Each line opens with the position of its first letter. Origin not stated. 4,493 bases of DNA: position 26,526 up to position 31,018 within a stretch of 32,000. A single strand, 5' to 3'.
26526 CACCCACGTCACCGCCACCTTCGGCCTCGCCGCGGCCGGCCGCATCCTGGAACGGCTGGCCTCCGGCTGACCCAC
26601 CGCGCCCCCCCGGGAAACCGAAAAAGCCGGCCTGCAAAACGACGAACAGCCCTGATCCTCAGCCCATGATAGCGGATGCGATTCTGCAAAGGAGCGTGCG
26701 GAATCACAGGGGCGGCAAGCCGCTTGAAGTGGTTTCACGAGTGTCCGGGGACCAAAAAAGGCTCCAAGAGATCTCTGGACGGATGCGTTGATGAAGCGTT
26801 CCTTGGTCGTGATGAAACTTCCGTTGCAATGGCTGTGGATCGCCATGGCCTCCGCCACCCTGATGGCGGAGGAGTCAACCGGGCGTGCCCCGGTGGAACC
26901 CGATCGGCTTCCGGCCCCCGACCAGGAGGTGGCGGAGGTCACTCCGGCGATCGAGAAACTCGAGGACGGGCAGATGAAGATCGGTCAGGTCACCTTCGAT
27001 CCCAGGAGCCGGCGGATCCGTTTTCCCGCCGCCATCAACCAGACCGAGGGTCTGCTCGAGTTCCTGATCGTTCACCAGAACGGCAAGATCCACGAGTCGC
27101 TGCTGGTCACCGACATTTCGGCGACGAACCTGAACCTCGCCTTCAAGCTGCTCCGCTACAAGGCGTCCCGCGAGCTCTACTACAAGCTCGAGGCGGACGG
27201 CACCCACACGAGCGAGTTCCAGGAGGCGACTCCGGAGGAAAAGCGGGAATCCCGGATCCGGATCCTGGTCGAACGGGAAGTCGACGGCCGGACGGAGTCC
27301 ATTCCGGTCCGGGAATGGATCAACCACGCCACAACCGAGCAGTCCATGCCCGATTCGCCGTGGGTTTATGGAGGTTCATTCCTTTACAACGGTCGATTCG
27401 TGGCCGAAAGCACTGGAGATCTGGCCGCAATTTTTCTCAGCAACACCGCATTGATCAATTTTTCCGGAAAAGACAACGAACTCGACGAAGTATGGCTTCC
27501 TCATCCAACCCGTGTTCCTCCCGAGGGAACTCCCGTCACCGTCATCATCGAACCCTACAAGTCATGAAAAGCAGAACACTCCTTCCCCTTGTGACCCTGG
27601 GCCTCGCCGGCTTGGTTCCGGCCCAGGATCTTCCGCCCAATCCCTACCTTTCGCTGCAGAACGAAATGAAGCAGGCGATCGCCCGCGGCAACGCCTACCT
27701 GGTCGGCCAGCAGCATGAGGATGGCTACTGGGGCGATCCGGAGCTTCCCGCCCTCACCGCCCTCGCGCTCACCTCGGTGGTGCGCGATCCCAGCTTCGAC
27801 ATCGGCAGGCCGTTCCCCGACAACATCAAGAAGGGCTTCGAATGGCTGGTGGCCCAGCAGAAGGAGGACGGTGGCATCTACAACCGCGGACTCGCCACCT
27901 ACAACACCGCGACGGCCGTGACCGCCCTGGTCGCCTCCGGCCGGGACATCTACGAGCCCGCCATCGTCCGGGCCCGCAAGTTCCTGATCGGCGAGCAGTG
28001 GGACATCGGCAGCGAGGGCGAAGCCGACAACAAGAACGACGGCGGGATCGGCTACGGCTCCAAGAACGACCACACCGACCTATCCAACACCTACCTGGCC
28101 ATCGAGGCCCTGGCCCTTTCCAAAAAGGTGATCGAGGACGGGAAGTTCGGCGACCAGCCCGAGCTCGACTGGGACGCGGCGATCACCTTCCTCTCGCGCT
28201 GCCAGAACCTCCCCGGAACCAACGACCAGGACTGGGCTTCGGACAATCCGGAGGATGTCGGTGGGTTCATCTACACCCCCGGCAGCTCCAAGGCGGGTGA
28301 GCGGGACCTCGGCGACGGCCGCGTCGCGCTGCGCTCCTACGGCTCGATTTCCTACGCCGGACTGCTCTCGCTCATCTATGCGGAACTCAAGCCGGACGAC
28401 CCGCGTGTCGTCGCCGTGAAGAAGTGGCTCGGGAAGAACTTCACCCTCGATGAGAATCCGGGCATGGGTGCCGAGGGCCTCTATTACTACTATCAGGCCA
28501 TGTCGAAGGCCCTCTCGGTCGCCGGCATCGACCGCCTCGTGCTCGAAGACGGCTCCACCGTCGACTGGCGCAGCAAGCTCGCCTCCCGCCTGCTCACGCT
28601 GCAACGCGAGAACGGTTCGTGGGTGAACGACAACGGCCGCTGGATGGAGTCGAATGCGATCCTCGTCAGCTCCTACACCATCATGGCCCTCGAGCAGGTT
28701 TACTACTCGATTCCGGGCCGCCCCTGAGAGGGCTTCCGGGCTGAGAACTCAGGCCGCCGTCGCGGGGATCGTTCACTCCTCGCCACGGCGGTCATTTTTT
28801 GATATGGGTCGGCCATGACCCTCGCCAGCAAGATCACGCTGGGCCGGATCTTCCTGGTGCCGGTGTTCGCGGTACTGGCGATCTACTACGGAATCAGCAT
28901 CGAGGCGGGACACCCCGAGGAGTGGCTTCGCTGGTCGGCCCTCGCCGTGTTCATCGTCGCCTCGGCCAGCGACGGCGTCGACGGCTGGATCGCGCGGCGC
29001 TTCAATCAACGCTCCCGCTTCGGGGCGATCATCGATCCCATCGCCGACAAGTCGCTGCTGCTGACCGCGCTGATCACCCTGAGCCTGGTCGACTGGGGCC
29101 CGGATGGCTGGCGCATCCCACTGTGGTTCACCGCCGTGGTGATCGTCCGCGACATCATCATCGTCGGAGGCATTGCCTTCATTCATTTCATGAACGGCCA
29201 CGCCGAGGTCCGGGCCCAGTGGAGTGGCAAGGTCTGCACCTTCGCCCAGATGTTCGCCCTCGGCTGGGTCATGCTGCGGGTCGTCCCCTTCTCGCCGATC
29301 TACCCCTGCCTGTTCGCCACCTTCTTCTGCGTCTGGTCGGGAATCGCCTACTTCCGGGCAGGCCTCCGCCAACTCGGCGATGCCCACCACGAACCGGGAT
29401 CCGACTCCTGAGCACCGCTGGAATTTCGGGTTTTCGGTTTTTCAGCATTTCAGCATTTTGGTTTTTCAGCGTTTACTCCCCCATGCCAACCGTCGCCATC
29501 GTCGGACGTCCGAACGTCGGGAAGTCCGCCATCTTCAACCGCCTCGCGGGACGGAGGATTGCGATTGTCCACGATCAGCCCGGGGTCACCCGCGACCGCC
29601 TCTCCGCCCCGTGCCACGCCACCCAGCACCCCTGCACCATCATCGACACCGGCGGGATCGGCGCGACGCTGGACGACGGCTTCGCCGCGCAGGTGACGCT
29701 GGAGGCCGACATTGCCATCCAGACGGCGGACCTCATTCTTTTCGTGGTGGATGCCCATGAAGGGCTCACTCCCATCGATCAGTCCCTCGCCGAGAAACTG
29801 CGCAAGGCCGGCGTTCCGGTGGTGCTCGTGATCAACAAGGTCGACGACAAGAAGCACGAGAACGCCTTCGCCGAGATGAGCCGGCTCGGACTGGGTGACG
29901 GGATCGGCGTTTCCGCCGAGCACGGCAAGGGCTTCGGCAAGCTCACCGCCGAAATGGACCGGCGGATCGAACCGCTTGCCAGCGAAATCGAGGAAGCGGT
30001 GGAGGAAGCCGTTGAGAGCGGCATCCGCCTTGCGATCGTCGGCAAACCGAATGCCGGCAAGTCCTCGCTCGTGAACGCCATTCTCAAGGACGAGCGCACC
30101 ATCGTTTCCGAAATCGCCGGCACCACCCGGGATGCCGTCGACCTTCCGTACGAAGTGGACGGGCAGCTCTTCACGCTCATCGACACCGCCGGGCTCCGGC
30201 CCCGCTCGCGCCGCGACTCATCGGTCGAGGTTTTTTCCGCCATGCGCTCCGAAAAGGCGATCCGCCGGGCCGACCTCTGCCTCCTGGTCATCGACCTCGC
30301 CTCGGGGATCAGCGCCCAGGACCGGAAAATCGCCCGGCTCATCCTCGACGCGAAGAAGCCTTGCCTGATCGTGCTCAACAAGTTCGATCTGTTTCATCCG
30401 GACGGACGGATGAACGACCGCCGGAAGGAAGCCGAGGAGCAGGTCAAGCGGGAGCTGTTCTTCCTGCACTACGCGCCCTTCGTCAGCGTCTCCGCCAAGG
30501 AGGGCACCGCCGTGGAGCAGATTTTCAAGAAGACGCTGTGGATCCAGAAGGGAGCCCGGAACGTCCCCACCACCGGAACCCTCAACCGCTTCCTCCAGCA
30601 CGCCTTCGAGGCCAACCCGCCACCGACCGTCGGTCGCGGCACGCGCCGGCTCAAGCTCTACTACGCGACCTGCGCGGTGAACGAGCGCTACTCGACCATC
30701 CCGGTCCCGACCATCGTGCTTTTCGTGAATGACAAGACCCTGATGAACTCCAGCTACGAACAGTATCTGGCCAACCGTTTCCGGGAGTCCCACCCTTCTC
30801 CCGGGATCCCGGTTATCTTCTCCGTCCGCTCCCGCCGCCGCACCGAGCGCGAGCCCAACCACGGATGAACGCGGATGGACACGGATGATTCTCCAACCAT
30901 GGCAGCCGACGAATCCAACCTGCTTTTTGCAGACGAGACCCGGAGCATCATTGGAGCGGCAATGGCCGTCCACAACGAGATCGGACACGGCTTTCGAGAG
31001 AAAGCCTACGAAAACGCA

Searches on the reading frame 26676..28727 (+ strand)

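Call 9: search_protein_families(library=pfam, proteins=[window:26676-28727:+], max_evalue=0.00001)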
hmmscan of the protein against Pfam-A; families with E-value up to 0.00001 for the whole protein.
window:26676-28727:+ (683 aa): 1 family
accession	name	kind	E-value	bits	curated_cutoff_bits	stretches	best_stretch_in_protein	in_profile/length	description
PF13243.12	SQHop_cyclase_C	-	2.1e-06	27.4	26.1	0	383-479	160-256/319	Squalene-hopene cyclase C-terminal domain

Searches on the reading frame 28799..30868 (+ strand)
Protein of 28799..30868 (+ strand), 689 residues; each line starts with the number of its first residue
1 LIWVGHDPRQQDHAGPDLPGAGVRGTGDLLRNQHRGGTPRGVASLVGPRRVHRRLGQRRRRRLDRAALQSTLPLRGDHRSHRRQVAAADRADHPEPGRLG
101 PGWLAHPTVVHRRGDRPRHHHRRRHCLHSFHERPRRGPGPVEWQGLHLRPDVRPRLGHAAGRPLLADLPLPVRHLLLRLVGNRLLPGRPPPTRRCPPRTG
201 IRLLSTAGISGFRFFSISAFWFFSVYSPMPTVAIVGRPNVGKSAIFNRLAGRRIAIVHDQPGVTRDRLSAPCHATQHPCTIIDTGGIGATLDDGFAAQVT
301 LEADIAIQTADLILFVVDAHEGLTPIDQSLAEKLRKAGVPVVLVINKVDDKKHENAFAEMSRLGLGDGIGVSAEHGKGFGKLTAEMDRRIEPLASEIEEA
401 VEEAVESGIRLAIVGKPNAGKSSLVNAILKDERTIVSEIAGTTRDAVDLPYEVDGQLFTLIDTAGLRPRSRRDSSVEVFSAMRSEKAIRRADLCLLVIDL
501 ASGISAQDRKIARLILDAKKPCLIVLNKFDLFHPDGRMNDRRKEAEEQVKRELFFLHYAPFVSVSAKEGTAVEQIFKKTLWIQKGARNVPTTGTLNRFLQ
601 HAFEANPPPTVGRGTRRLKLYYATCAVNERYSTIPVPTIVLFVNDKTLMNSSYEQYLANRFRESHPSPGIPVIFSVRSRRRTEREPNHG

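Call 9: search_protein_families(library=pfam, proteins=[window:28799-30868:+], max_evalue=0.00001)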
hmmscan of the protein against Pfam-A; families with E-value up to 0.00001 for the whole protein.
window:28799-30868:+ (689 aa): 9 families
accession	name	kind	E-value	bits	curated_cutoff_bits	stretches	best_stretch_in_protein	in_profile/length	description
PF01926.29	MMR_HSR1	-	1.1e-56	190.3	21.9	2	231-347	1-113/113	50S ribosome-binding GTPase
PF00009.33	GTP_EFTU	-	1.7e-24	86.9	26.5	2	410-577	5-180/188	Elongation factor Tu GTP binding domain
PF02421.24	FeoB_N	-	2.4e-24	86.1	27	2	231-381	2-151/156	Ferrous iron transport protein B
PF14714.11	KH_dom-like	-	8.9e-19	68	27.3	1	591-677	3-81/81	KH-domain-like of EngA bacterial GTPase enzymes, C-terminal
PF00350.29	Dynamin_N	-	1.5e-18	67.9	27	0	411-450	1-39/168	Dynamin family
PF00071.28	Ras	-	1.1e-11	45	21.6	1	411-579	2-156/162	Ras family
PF04548.22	AIG1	-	6e-10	39.2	27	0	410-515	2-107/212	AIG1 family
PF03193.22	RsgA_GTPase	-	2.1e-09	37.9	30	0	325-442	41-140/174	RsgA GTPase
PF08477.19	Roc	-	2.3e-06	28.3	27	0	411-530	2-119/119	Ras of Complex, Roc, domain of DAPkinase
